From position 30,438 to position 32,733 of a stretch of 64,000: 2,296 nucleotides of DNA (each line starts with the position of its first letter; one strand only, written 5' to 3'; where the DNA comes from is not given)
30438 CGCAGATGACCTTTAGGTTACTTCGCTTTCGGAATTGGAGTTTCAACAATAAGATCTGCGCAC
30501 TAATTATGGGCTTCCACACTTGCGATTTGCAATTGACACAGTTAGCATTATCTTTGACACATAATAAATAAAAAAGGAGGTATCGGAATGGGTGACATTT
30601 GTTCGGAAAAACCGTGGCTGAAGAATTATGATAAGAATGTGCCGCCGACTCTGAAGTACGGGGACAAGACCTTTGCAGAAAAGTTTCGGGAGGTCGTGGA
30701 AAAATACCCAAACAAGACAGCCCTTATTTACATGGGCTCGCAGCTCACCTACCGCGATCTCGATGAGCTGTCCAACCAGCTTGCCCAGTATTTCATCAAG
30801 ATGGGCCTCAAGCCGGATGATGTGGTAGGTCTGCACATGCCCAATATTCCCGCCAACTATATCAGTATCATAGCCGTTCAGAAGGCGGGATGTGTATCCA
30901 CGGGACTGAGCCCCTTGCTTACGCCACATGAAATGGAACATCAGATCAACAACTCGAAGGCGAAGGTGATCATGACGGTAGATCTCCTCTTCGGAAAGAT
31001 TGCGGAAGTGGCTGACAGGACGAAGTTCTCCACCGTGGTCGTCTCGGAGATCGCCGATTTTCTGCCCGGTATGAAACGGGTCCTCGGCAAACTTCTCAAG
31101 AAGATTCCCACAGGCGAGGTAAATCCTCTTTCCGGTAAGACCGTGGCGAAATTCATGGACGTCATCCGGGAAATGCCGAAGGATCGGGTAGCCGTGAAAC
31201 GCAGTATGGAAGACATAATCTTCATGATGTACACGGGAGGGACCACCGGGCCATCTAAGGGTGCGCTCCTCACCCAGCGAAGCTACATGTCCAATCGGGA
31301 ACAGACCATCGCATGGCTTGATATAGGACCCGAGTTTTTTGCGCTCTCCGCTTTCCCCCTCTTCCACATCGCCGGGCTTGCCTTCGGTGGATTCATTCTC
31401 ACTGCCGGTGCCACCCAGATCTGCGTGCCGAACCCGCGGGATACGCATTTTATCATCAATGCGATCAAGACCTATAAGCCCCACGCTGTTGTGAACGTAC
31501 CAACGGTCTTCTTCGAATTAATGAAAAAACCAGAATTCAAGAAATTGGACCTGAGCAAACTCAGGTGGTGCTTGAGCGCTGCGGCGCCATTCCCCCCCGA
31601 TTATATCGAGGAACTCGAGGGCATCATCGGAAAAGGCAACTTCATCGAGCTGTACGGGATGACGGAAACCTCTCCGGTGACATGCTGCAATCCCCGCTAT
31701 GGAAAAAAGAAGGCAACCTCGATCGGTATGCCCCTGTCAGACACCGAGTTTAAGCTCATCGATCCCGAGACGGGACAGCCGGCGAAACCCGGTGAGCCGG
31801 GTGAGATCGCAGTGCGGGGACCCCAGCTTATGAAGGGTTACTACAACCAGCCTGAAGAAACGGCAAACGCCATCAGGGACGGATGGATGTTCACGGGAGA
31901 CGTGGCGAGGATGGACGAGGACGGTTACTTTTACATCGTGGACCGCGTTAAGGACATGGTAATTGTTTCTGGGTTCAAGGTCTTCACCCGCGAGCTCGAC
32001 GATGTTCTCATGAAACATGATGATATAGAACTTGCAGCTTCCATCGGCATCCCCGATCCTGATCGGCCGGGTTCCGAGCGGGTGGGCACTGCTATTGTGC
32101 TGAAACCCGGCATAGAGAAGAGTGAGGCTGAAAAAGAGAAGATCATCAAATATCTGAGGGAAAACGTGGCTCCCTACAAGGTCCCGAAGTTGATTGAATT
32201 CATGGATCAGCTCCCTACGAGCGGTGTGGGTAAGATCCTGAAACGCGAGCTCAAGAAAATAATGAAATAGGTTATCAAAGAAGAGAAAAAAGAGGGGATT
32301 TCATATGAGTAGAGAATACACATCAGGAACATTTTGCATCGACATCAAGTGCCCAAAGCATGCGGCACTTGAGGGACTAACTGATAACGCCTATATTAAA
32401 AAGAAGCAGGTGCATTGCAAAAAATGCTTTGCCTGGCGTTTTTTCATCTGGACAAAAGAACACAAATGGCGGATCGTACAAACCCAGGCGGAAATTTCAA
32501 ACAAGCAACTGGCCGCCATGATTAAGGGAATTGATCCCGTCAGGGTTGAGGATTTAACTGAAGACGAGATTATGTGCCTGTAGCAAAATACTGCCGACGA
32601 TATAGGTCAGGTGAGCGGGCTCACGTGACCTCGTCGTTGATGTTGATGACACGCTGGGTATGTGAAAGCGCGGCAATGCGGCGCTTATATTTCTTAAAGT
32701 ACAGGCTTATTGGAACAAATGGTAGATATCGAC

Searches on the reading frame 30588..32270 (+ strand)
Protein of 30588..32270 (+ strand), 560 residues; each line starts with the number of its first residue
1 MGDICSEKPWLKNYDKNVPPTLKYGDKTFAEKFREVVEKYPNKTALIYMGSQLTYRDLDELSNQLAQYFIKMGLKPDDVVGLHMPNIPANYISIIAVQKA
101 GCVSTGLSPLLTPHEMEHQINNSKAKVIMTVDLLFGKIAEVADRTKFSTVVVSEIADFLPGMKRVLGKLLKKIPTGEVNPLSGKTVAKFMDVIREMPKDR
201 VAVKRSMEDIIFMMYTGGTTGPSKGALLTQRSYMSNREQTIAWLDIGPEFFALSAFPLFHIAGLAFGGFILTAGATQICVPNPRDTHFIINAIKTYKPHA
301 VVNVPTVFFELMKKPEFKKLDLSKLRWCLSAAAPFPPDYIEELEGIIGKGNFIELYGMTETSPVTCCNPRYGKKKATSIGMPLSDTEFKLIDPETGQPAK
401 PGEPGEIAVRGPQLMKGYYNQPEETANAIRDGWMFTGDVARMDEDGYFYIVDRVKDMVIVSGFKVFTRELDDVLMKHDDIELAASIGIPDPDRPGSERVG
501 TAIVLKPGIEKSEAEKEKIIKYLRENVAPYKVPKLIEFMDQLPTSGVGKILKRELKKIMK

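Call 77: list_cluster_members(proteins=[window:30588-32270:+, window:36469-37494:-])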
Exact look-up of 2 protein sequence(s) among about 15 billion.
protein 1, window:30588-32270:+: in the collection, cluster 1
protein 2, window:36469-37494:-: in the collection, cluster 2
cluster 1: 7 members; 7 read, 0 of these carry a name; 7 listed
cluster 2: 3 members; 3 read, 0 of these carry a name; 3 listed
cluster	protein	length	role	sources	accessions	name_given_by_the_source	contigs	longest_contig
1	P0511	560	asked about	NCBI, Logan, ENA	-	-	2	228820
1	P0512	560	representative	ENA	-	-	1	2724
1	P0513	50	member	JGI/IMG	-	-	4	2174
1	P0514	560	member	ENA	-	-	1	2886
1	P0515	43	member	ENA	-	-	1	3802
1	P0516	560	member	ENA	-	-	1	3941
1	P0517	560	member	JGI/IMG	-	-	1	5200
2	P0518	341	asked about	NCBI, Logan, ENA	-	-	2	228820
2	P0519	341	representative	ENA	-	-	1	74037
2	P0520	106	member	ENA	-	-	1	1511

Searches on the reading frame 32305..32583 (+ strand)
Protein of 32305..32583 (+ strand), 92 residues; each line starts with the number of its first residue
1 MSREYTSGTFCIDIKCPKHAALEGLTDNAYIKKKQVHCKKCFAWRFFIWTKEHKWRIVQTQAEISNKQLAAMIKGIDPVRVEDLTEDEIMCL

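Call 44: find_encoding_contigs(protein=window:32305-32583:+, flank=4000, max_places=10)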
Protein window:32305-32583:+ (92 aa): 2 contigs read that carry it; 2 places shown.
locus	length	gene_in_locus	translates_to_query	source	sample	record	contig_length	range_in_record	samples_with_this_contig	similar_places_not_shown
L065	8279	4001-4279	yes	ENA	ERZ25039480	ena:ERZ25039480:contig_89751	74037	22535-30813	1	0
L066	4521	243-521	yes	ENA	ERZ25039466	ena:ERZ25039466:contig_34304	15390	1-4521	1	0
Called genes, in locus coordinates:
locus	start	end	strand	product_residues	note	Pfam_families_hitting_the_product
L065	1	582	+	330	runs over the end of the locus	PF11453:DUF2950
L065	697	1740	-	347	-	PF04015:DUF362, PF13484:Fer4_16 (faint), PF13534:Fer4_17 (faint), PF00037:Fer4 (weak), PF12797:Fer4_2 (weak), PF13237:Fer4_10, PF12838:Fer4_7, PF13187:Fer4_9, +4 more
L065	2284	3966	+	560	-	PF00501:AMP-binding, PF13193:AMP-binding_C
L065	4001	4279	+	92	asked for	-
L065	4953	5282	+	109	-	-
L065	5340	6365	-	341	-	PF00037:Fer4 (faint), PF13187:Fer4_9 (weak), PF02754:CCG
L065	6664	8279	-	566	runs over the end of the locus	PF03486:HI0933_like (faint), PF07992:Pyr_redox_2, PF13738:Pyr_redox_3 (weak), PF00070:Pyr_redox, PF02852:Pyr_redox_dim, PF00581:Rhodanese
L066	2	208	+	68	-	?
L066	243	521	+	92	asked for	-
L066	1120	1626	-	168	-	PF20472:PDDEXK_11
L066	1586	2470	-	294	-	PF02086:MethyltransfD12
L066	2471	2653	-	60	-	-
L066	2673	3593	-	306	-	PF12760:Zn_ribbon_IS1595, PF12762:DDE_Tnp_IS1595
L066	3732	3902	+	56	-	-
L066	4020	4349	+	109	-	-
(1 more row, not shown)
